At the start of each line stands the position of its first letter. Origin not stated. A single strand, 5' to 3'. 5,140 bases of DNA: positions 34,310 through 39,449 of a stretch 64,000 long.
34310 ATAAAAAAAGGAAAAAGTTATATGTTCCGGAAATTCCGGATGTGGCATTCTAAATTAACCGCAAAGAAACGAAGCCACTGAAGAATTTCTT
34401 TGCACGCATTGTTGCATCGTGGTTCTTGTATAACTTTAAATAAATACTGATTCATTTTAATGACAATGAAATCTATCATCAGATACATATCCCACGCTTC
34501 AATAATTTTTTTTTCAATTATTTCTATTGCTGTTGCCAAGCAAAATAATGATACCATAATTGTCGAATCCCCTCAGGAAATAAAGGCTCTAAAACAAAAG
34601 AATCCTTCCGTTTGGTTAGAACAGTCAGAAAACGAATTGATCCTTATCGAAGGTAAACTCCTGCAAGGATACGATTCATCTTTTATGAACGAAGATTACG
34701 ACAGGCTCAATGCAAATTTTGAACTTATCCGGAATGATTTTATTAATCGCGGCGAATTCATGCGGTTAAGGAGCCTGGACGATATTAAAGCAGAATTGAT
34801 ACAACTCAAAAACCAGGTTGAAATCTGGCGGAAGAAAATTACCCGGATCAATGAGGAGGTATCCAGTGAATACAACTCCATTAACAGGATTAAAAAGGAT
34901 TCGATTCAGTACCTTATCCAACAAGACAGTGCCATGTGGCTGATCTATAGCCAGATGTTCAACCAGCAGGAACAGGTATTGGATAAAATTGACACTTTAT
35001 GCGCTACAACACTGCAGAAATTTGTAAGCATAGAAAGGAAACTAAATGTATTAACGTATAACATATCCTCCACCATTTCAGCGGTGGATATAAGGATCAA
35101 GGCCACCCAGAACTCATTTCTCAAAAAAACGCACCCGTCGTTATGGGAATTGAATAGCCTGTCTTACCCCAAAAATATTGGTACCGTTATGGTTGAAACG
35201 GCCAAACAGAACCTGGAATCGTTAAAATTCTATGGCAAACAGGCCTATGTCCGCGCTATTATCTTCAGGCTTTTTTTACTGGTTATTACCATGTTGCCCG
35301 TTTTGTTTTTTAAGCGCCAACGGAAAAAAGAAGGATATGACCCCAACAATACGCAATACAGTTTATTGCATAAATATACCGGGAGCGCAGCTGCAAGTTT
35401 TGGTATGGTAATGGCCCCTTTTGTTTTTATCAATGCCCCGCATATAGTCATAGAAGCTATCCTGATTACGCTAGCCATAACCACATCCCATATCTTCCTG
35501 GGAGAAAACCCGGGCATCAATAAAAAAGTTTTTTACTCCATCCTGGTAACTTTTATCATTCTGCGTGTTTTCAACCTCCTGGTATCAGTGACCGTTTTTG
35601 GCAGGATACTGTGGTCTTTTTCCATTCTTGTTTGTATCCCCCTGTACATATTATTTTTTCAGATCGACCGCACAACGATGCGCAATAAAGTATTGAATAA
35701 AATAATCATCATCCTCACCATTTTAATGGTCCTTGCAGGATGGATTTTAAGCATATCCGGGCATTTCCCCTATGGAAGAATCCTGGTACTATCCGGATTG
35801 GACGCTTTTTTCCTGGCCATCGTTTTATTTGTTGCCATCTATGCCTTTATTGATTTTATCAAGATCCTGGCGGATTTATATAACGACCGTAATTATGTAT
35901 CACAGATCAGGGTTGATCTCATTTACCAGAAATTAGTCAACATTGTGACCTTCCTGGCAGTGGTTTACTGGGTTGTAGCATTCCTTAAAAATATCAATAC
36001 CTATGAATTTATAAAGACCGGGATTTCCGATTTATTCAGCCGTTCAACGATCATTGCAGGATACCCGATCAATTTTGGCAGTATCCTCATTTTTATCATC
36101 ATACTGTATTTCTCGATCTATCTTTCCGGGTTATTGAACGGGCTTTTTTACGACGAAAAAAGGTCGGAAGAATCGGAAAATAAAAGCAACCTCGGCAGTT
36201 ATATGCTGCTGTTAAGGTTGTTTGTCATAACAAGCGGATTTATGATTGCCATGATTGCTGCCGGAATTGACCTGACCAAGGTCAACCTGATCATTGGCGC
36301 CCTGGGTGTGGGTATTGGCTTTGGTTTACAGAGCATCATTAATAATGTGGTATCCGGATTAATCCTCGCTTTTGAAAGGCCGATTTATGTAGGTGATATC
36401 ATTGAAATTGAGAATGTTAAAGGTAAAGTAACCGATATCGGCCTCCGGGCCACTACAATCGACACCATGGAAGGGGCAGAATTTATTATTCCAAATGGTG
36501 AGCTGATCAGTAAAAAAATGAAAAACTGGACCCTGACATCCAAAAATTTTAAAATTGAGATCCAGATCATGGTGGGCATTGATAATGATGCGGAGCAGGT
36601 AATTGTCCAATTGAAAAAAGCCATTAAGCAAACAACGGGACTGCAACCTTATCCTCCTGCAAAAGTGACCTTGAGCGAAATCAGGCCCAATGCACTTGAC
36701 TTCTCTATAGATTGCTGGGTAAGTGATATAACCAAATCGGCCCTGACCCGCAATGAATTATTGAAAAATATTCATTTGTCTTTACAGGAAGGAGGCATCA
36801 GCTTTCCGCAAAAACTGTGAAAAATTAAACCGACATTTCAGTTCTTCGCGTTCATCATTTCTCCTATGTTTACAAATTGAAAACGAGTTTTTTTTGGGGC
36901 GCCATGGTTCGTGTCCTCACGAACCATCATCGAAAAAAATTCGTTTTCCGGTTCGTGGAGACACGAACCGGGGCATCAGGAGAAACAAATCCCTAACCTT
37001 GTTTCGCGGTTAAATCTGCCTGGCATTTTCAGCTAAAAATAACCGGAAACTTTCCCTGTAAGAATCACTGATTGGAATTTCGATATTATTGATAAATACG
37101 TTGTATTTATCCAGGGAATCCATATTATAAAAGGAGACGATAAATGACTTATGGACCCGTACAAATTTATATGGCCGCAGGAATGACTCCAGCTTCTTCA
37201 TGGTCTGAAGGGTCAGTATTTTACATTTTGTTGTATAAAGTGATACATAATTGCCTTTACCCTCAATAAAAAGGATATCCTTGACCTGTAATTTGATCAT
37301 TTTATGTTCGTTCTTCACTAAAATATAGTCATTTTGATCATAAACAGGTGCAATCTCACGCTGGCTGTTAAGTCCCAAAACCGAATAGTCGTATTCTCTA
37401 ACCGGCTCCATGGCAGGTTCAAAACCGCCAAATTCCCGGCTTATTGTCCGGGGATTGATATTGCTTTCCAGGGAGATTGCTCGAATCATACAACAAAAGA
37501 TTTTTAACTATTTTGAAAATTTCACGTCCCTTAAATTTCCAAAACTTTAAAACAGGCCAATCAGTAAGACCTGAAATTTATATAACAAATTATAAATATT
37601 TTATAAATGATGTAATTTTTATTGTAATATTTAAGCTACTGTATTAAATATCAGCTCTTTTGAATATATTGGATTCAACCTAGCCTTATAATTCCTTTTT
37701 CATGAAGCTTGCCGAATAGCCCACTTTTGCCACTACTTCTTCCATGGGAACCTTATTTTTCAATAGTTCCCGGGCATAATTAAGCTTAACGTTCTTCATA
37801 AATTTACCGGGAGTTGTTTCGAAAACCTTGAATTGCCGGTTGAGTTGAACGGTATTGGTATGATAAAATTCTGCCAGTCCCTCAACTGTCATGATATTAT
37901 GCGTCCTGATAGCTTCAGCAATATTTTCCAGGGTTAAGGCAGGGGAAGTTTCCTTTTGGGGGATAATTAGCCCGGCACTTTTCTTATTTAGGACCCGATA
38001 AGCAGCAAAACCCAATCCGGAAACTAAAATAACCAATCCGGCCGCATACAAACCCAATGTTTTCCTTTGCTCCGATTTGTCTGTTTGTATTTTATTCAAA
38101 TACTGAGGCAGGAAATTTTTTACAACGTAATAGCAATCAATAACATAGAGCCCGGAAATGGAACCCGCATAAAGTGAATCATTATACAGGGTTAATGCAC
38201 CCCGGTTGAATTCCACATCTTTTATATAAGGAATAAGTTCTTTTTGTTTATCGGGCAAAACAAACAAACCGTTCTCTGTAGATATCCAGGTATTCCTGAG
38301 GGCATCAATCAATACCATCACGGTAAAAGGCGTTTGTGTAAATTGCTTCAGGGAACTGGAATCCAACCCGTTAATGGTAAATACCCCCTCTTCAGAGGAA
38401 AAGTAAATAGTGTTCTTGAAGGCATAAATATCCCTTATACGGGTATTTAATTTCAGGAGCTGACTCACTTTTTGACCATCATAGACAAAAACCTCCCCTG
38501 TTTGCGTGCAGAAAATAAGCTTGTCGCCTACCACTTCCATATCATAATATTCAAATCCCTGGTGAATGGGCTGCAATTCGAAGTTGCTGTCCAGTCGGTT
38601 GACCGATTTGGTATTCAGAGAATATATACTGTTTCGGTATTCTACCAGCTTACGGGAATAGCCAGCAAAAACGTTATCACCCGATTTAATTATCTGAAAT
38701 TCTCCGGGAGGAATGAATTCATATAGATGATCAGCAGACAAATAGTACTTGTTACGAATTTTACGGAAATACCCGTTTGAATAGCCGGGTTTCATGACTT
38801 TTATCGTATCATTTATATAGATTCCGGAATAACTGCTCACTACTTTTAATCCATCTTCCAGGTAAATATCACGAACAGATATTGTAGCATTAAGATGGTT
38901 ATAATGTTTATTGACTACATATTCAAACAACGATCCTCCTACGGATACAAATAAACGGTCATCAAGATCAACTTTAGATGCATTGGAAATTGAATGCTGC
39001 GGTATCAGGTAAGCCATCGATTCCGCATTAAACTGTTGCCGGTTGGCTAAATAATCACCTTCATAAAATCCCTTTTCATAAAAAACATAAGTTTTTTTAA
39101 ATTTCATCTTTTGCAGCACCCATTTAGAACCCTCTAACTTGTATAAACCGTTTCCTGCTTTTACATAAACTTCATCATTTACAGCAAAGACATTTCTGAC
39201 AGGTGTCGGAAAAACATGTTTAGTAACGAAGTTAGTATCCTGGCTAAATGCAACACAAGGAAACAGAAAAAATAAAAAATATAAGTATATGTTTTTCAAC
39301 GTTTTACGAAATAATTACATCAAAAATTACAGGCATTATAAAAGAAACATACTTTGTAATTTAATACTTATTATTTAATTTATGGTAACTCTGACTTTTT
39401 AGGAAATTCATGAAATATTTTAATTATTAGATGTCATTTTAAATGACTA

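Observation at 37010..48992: Candidate regulated cell-wall protection (enzyme-inhibitor) island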

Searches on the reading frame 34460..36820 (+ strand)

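Call 4: search_protein_families(library=pfam, max_evalue=0.1, proteins=[window:34460-36820:+])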
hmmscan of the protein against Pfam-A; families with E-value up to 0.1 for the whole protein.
window:34460-36820:+ (786 aa): 2 families
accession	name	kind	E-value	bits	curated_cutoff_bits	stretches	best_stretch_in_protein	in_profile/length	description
PF00924.24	MS_channel_2nd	-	1.4e-22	80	20.2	1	626-691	2-67/68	Mechanosensitive ion channel, beta-domain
PF21082.3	MS_channel_3rd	-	2.3e-07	31.6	21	1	699-782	1-88/88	Mechanosensitive ion channel MscS, C-terminal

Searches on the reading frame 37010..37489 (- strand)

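Call 3: search_protein_families(library=pfam, max_evalue=0.1, proteins=[window:37010-37489:-])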
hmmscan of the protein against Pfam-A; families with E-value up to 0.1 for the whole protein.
window:37010-37489:- (159 aa): 1 family
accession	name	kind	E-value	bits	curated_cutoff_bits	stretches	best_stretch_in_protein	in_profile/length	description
PF04397.21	LytTR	-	1.8e-19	70.2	22.6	1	63-151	2-96/98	LytTr DNA-binding domain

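Call 5: search_protein_families(library=ncbifam, max_evalue=0.1, proteins=[window:37010-37489:-])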
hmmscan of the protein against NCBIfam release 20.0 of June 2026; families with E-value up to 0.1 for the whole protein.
window:37010-37489:- (159 aa): 2 families
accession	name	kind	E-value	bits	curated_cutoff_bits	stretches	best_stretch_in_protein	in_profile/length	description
NF010684.1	PRK14084.1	equivalog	0.00015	21.6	375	1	50-149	144-249/254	response regulator transcription factor LytR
NF008677.0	PRK11697.1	equivalog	0.009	15.4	246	1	54-127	134-204/238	two-component system response regulator BtsR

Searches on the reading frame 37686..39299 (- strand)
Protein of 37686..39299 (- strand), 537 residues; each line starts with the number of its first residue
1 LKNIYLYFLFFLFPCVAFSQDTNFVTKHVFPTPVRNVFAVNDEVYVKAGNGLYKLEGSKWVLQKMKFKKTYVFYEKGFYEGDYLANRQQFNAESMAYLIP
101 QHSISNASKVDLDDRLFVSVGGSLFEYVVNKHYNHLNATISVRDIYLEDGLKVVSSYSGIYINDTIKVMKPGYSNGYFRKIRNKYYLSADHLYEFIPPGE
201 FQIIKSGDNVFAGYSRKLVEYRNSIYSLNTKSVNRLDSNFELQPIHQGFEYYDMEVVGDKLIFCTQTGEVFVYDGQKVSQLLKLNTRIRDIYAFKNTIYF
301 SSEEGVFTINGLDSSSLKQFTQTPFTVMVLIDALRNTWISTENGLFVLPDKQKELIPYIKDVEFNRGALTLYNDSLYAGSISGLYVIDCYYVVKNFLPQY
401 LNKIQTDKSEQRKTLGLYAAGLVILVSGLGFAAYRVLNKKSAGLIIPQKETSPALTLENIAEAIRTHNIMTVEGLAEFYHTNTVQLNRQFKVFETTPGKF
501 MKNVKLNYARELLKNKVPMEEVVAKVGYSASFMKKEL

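Call 3: search_protein_families(library=pfam, max_evalue=0.1, proteins=[window:37686-39299:-])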
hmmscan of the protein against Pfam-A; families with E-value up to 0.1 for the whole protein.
window:37686-39299:- (537 aa): 3 families
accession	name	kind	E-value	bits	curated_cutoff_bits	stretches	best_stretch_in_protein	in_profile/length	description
PF12833.13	HTH_18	-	1.6e-06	28.7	33.6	1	475-529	1-57/80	Helix-turn-helix domain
PF10543.14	ORF6N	-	0.0058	17.3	27.8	1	464-491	6-33/86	ORF6N domain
PF22532.2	WIV_dom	-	0.05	13.9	27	0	282-312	19-48/66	Nonstructural protein, WIV domain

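Call 5: search_protein_families(library=ncbifam, max_evalue=0.1, proteins=[window:37686-39299:-])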
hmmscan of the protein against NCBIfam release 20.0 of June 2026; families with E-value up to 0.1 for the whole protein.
window:37686-39299:- (537 aa): 3 families
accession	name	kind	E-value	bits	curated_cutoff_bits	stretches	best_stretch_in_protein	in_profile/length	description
NF052228.1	T9SS_PorZ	equivalog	3.8e-06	25.6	260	1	213-314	202-304/757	type IX secretion system anionic LPS delivery protein PorZ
NF006902.0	PRK09393.1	equivalog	0.0049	16.1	425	1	454-530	219-299/327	transcriptional regulator FtrA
NF002288.1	PRK01212.1-4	equivalog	0.09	11.8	194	0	482-533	158-206/303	homoserine kinase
